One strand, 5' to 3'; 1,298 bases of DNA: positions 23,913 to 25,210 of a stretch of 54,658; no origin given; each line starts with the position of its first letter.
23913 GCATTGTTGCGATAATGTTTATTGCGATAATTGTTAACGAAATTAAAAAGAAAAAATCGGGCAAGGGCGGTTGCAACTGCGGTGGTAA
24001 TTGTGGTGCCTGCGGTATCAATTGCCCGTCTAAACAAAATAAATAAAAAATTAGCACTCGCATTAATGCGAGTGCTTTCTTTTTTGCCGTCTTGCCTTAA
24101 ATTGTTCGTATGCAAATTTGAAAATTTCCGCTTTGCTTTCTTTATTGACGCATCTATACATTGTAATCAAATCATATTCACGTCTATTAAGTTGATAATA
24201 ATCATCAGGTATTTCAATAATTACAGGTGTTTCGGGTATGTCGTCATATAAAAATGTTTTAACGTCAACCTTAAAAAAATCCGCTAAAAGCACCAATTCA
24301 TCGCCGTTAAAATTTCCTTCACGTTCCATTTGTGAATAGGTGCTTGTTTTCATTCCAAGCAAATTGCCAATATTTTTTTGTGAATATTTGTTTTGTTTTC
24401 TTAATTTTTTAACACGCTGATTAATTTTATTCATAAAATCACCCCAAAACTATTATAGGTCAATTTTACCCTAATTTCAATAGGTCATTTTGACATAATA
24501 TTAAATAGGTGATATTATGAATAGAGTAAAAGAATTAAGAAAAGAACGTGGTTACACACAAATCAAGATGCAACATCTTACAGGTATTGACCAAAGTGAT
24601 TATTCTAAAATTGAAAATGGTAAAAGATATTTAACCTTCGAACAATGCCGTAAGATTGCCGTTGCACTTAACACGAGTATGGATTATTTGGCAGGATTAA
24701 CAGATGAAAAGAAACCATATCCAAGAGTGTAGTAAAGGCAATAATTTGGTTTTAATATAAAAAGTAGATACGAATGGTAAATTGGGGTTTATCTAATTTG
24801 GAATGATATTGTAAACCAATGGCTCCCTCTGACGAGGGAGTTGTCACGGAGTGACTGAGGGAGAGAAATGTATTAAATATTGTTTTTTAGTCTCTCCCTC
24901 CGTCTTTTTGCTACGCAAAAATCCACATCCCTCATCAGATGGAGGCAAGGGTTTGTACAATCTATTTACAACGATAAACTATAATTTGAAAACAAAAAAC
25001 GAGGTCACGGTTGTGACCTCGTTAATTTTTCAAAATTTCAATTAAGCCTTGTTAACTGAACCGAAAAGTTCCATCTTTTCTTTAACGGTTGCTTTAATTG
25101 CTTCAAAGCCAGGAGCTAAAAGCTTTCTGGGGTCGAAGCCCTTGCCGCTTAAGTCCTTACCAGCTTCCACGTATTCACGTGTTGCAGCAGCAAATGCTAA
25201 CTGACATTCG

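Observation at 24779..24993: Family of long, GC-rich, nested-palindromic intergenic elements (4 copies plus a solo end in 54 kb)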

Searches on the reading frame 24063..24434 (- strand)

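Call 68: search_protein_families(library=pfam, proteins=[window:24063-24434:-], max_evalue=0.01)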
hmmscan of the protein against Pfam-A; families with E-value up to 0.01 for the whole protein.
window:24063-24434:- (123 aa): 4 families
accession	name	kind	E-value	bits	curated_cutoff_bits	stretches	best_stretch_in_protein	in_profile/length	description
PF01381.28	HTH_3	-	1.1e-08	35.4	23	1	8-58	1-52/55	Helix-turn-helix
PF12844.13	HTH_19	-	0.00012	22.3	30.2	1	6-57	2-54/64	Helix-turn-helix domain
PF13744.12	HTH_37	-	0.0026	18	27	1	6-39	21-54/80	Helix-turn-helix domain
PF13560.12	HTH_31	-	0.0028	18.4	27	1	7-53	5-53/64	Helix-turn-helix domain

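Call 101: search_protein_families(library=phrogs, proteins=[window:24063-24434:-], max_evalue=0.001)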
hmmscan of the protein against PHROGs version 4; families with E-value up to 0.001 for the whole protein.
window:24063-24434:- (123 aa): 6 families
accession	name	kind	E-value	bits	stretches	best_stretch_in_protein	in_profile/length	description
phrog_8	-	transcription regulation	7.2e-12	46.4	1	1-97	74-150/346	transcriptional regulator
phrog_4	-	transcription regulation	5.4e-10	39.8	1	1-79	130-211/400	transcriptional repressor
phrog_3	-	transcription regulation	3.1e-09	38.1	1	1-93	86-183/430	transcriptional repressor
phrog_2967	-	transcription regulation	1.1e-05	26.1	1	1-110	8-104/225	transcriptional regulator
phrog_1994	-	DNA, RNA and nucleotide metabolism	0.00011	23.2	0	6-65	2-62/170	DNA binding protein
phrog_2439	-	transcription regulation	0.00065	19.7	1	6-114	10-110/367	transcriptional regulator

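Call 102: search_protein_families(library=ncbifam, proteins=[window:24063-24434:-], max_evalue=0.001)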
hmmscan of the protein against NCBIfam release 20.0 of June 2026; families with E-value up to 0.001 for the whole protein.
window:24063-24434:- (123 aa): 2 families
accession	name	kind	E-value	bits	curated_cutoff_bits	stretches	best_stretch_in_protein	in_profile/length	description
NF007257.0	PRK09706.1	subfamily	6.4e-10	39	101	1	3-102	5-105/135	transcriptional repressor DicA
NF041951.1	phage_RstR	subfamily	1.6e-05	25.1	80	1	3-65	2-65/108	RstR family transcriptional repressor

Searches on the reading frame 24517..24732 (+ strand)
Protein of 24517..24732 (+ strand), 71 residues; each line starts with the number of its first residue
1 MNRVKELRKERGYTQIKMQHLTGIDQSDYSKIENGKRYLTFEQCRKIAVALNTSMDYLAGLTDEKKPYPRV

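Call 50: find_encoding_contigs(protein=window:24517-24732:+, flank=1500, max_places=10)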
Protein window:24517-24732:+ (71 aa): 12 contigs read that carry it; 6 places shown.
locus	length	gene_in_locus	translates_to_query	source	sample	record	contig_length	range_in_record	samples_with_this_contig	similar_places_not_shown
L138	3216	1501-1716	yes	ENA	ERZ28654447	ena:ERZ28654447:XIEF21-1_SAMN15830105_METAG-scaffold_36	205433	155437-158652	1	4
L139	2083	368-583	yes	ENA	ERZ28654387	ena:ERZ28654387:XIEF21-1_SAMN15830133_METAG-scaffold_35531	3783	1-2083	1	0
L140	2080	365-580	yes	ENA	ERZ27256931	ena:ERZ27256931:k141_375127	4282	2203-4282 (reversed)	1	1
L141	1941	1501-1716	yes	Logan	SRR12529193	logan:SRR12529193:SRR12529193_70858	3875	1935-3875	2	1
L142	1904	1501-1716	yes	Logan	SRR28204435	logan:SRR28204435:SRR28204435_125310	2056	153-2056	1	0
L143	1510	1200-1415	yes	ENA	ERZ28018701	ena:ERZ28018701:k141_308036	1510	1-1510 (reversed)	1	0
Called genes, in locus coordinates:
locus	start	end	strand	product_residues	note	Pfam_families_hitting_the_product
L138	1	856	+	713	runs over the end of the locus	PF01926:MMR_HSR1, PF02421:FeoB_N, PF17910:FeoB_Cyto, PF07670:Gate, PF07664:FeoB_C, PF07670:Gate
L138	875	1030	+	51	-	PF12669:FeoB_associated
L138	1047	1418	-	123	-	PF01381:HTH_3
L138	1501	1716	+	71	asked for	PF12844:HTH_19, PF13443:HTH_26 (weak), PF13560:HTH_31 (weak), PF01381:HTH_3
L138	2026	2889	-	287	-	PF01116:F_bP_aldolase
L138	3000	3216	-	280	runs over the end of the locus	PF00198:2-oxoacid_dh (faint)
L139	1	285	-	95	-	?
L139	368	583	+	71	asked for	PF12844:HTH_19, PF13443:HTH_26 (weak), PF13560:HTH_31 (weak), PF01381:HTH_3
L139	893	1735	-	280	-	PF01116:F_bP_aldolase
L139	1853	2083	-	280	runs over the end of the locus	PF00198:2-oxoacid_dh (faint)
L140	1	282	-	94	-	?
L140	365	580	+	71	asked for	PF12844:HTH_19, PF13443:HTH_26 (weak), PF13560:HTH_31 (weak), PF01381:HTH_3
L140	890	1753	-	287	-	PF01116:F_bP_aldolase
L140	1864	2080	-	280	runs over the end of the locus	PF00198:2-oxoacid_dh (faint)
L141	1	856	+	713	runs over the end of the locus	PF01926:MMR_HSR1, PF02421:FeoB_N, PF17910:FeoB_Cyto, PF07670:Gate, PF07664:FeoB_C, PF07670:Gate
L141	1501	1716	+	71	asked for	PF12844:HTH_19, PF13443:HTH_26 (weak), PF13560:HTH_31 (weak), PF01381:HTH_3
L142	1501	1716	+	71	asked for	PF12844:HTH_19, PF13443:HTH_26 (weak), PF13560:HTH_31 (weak), PF01381:HTH_3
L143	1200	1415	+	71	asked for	PF12844:HTH_19, PF13443:HTH_26 (weak), PF13560:HTH_31 (weak), PF01381:HTH_3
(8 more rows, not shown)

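Call 68: search_protein_families(library=pfam, proteins=[window:24517-24732:+], max_evalue=0.01)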
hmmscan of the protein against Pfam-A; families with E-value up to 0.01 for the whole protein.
window:24517-24732:+ (71 aa): 5 families
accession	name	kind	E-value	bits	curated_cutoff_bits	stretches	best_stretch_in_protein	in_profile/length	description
PF01381.28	HTH_3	-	6.7e-15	55.3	23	1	4-58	1-55/55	Helix-turn-helix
PF12844.13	HTH_19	-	1e-13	51.4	30.2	1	2-63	2-63/64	Helix-turn-helix domain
PF13560.12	HTH_31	-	6.9e-07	29.9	27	1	3-54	5-57/64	Helix-turn-helix domain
PF13443.12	HTH_26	-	4.1e-06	27.4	22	1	4-56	2-55/63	Cro/C1-type HTH DNA-binding domain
PF13744.12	HTH_37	-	0.00049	20.3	27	1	1-36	20-55/80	Helix-turn-helix domain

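Call 101: search_protein_families(library=phrogs, proteins=[window:24517-24732:+], max_evalue=0.001)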
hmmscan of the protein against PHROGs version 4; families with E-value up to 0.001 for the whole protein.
window:24517-24732:+ (71 aa): 16 families
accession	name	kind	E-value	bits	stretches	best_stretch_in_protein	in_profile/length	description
phrog_8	-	transcription regulation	5.2e-16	60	1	2-67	79-144/346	transcriptional regulator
phrog_3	-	transcription regulation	2e-11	45.3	1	1-64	90-151/430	transcriptional repressor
phrog_2967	-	transcription regulation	1.6e-08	35.4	1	3-66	14-77/225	transcriptional regulator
phrog_4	-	transcription regulation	2.9e-08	34.1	1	2-66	139-199/400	transcriptional repressor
phrog_5823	-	transcription regulation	9.1e-08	32.6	1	2-65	9-73/404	transcriptional regulator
phrog_1994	-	DNA, RNA and nucleotide metabolism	2.8e-07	31.6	1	1-64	1-64/170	DNA binding protein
phrog_7241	-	transcription regulation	3.3e-07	31.4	1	3-59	65-121/122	transcriptional regulator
phrog_2439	-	transcription regulation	1.3e-06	28.5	1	3-62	11-70/367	transcriptional regulator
phrog_2328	-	transcription regulation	1.8e-06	28.7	1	2-65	18-81/128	transcriptional repressor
phrog_1373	-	transcription regulation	1.1e-05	26.4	1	4-60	68-124/166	transcriptional regulator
phrog_7396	-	unknown function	5e-05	24.1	1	18-65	35-84/227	-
phrog_147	-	transcription regulation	0.00012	23.4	1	2-48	7-54/100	transcriptional regulator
phrog_11451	-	transcription regulation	0.00019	22.8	1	1-57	7-63/98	CI-like repressor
phrog_638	-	transcription regulation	0.00032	21.6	1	12-53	16-58/145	transcriptional regulator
phrog_6831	-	transcription regulation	0.00047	21.1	1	4-45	11-52/68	transcriptional regulator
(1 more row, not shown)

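Call 102: search_protein_families(library=ncbifam, proteins=[window:24517-24732:+], max_evalue=0.001)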
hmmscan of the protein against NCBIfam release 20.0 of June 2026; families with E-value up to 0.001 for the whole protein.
window:24517-24732:+ (71 aa): 6 families
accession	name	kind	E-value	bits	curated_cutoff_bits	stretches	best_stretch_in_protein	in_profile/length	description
NF041951.1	phage_RstR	subfamily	5.8e-14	52.3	80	1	2-67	5-70/108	RstR family transcriptional repressor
TIGR03070.1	couple_hipB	subfamily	4.8e-08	32.8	71.65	1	3-54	6-57/58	type II toxin-antitoxin system Y4mF family antitoxin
NF047948.1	male_kill_WMK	equivalog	4.2e-05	23.1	300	1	3-58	9-64/300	WO male-killing family protein Wmk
NF007271.0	PRK09726.1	equivalog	0.00011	22.1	79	1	2-57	15-70/88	type II toxin-antitoxin system antitoxin HipB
NF006015.0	PRK08154.1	subfamily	0.00013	21.2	204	1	2-65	33-96/314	anaerobic benzoate catabolism transcriptional regulator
NF041575.1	antitoxPezA_Strep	equivalog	0.0008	19.4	290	1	3-55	5-57/158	type II toxin-antitoxin system antitoxin PezA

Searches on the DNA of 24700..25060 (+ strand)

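Call 9: search_rna_families(source=window, start=24700, end=25060, threshold=evalue, max_evalue=10)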
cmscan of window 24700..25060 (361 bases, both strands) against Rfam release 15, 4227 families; matches with E-value up to 10: 13.
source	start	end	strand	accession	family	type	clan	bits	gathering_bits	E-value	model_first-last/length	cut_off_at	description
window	24945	25027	+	RF04184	BTnc060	Gene; sRNA;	-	25.7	228.9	0.043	1-213/213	no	Bacteroides sRNA BTnc060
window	24965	25048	-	RF01455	DPB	Cis-reg;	-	21.7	40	0.4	1-86/86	no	Stem loopII regulatory element in POLB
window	24984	25060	-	RF00557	L10_leader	Cis-reg; leader;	-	20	44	0.36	58-138/138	5'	Ribosomal protein L10 leader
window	24981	25036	-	RF04106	mir-1303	Gene; miRNA;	-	18.4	107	0.64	1-85/85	no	mir-1303 microRNA precursor family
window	24745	24835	+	RF00205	snoR41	Gene; snRNA; snoRNA; CD-box;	CL00068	16.9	40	3.1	1-97/97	no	Small nucleolar RNA R41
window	24847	24910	+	RF04164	MIR1507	Gene; miRNA;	-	16.6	73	0.51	21-85/107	no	MIR1507 microRNA precursor family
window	24842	24917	+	RF03360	mir-3156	Gene; miRNA;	-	16.6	76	1.6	1-77/77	no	mir-3156 microRNA precursor family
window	24844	24914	+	RF03778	mir-483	Gene; miRNA;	-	16.6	60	1.7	1-75/75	no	mir-483 microRNA precursor family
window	24825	24849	+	RF01135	sR24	Gene; snRNA; snoRNA; CD-box;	-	14.7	36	0.98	1-55/55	no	Small nucleolar RNA sR24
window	24736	24827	+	RF01223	snR13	Gene; snRNA; snoRNA; CD-box;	CL00045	14.3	47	9.4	1-124/124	no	Small nucleolar RNA snR13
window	24810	24876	+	RF03603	mir-4899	Gene; miRNA;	-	14.2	85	7.9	1-87/87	no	mir-4899 microRNA precursor family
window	24911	25060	-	RF04128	MIR8562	Gene; miRNA;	-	13.3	211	4.7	60-242/242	5'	MIR8562 microRNA precursor family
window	24914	24997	-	RF02869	ncS025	Gene; sRNA;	-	12.6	46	10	1-85/85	no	Burkholderia sRNA 25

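Call 59: search_dna_similar(query=window:24770-25000:+, collection=plasmids, mode=distant, max_evalue=0.01, max_rows=15)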
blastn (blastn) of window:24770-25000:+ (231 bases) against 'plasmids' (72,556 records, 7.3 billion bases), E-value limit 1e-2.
Records with a match: 8; places in all: 9; records where one place covers at least 80% of the query: 0.
Best place of each record, by identity: 80-90% 8.
By first word of the organism name: Klebsiella 6; Enterobacter 2.
By predicted mobility (MOB-suite, as given by PLSDB): conjugative 8.
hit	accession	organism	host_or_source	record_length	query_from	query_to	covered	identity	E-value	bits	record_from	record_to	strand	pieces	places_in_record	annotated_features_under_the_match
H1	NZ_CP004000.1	Klebsiella pneumoniae subsp. pneumoniae Kp13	Homo sapiens,blood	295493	52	98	20%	83.0%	9e-6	57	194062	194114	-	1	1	none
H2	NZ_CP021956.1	Klebsiella pneumoniae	-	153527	52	98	20%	83.0%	9e-6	57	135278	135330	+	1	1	none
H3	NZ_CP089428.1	Klebsiella pneumoniae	Homo sapiens,catheter tip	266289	52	98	20%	83.0%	9e-6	57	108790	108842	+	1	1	none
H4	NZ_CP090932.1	Klebsiella pneumoniae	Homo sapiens,catheter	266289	52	98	20%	83.0%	9e-6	57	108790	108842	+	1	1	none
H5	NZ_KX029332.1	Klebsiella pneumoniae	tracheal aspirate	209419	52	98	20%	83.0%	9e-6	57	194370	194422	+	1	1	none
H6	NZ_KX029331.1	Klebsiella pneumoniae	rectal culture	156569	52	98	20%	83.0%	9e-6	57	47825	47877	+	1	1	none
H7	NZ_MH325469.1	Enterobacter hormaechei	urine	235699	52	98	20%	83.0%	9e-6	57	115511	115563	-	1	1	none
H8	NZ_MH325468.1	Enterobacter hormaechei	urine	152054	52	98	20%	83.0%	9e-6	57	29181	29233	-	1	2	none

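Call 61: get_annotated_region(hit=H2, flank=1500)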
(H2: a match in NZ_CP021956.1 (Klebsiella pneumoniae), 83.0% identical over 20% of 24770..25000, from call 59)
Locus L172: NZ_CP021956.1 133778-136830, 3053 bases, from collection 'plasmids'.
description: Klebsiella pneumoniae strain AR_0107 plasmid unitig_1_pilon, complete sequence
organism: Klebsiella pneumoniae (NCBI taxid 573)
taxonomy: Bacteria; Pseudomonadota; Gammaproteobacteria; Enterobacterales; Enterobacteriaceae; Klebsiella; Klebsiella pneumoniae
host: -; source: -; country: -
typing (MOB-suite, as given by PLSDB): conjugative; replicon IncC; relaxase MOBH,MOBH; mating-pair formation MPF_F
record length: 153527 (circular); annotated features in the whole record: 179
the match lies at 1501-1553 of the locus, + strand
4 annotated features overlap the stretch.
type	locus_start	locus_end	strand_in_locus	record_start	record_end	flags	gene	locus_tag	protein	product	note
CDS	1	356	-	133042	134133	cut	-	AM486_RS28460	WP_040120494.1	tRNA guanosine(34) transglycosylase Tgt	-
CDS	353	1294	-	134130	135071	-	rsmH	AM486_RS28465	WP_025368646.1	16S rRNA (cytosine(1402)-N(4))-methyltransferase RsmH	-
CDS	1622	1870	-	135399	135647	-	-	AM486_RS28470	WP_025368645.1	hypothetical protein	-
predicted_resistance_gene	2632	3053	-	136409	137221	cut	sul2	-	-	sulfonamide-resistant dihydropteroate synthase Sul2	predicted by amrfinderplus; class SULFONAMIDE; identity 100.0%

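Call 63: get_annotated_region(hit=H2, flank=9000)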
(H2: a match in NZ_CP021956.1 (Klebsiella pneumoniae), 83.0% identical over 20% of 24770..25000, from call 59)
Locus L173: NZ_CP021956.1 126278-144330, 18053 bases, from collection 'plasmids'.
description: Klebsiella pneumoniae strain AR_0107 plasmid unitig_1_pilon, complete sequence
organism: Klebsiella pneumoniae (NCBI taxid 573)
taxonomy: Bacteria; Pseudomonadota; Gammaproteobacteria; Enterobacterales; Enterobacteriaceae; Klebsiella; Klebsiella pneumoniae
host: -; source: -; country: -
typing (MOB-suite, as given by PLSDB): conjugative; replicon IncC; relaxase MOBH,MOBH; mating-pair formation MPF_F
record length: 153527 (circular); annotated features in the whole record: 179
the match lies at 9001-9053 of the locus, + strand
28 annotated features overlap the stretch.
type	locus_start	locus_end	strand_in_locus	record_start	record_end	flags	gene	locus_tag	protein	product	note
CDS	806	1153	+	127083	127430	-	-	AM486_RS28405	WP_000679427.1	quaternary ammonium compound efflux SMR transporter QacE delta 1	-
predicted_resistance_gene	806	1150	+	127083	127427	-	qacEdelta1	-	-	quaternary ammonium compound efflux SMR transporter QacE delta 1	predicted by amrfinderplus; class QUATERNARY AMMONIUM; identity 100.0%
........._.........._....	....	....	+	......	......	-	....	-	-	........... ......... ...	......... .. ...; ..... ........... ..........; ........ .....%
CDS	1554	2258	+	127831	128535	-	-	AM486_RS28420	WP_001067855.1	IS6-like element IS26 family transposase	GO:0006313 - DNA transposition [Evidence IEA]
CDS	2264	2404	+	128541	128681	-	-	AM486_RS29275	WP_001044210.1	hypothetical protein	-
CDS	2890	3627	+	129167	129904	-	-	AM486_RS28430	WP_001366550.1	recombinase family protein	GO:0006310 - DNA recombination [Evidence IEA]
CDS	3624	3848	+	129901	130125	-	-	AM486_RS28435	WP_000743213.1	hypothetical protein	-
CDS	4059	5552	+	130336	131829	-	-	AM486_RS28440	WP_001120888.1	IS91-like element ISVsa3 family transposase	GO:0006313 - DNA transposition [Evidence IEA]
CDS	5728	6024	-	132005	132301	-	-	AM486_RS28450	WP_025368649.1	SAM-dependent methyltransferase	-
CDS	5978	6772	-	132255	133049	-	-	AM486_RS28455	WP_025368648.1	RmtG family 16S rRNA (guanine(1405)-N(7))-methyltransferase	-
predicted_resistance_gene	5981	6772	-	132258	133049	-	rmtG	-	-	RmtG family 16S rRNA (guanine(1405)-N(7))-methyltransferase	predicted by amrfinderplus; class AMINOGLYCOSIDE; identity 100.0%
CDS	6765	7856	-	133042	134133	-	-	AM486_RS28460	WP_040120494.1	tRNA guanosine(34) transglycosylase Tgt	-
CDS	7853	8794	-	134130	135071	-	rsmH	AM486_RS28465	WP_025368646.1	16S rRNA (cytosine(1402)-N(4))-methyltransferase RsmH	-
CDS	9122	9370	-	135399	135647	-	-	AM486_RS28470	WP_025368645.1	hypothetical protein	-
predicted_resistance_gene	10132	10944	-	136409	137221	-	sul2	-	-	sulfonamide-resistant dihydropteroate synthase Sul2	predicted by amrfinderplus; class SULFONAMIDE; identity 100.0%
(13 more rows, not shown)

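Call 64: search_rna_families(source=L172, start=1250, end=1700, threshold=evalue, max_evalue=5)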
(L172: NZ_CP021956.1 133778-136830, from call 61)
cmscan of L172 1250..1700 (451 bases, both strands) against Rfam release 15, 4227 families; matches with E-value up to 5: 4.
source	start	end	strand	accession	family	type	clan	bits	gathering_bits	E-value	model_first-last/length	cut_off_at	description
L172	1256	1346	-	RF02509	PYLIS_2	Cis-reg;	-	22.3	36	0.0054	1-100/100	no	Pyrrolysine insertion sequence mtbB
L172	1505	1529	+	RF01135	sR24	Gene; snRNA; snoRNA; CD-box;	-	20.8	36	0.02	1-55/55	no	Small nucleolar RNA sR24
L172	1303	1348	+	RF01393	isrJ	Gene; sRNA;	-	15.5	37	2.5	1-75/75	no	isrJ Hfq binding RNA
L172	1276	1335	+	RF00289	SNORND104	Gene; snRNA; snoRNA; CD-box;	CL00077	13.3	40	2.4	1-70/70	no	Small nucleolar RNA SNORD104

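Call 65: search_dna_similar(query=L172:1300-1640:+, collection=ecoli_genomes, mode=distant, max_evalue=0.001, max_rows=10)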
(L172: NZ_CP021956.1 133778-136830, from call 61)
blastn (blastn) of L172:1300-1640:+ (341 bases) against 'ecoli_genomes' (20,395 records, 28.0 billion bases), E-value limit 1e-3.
No match.
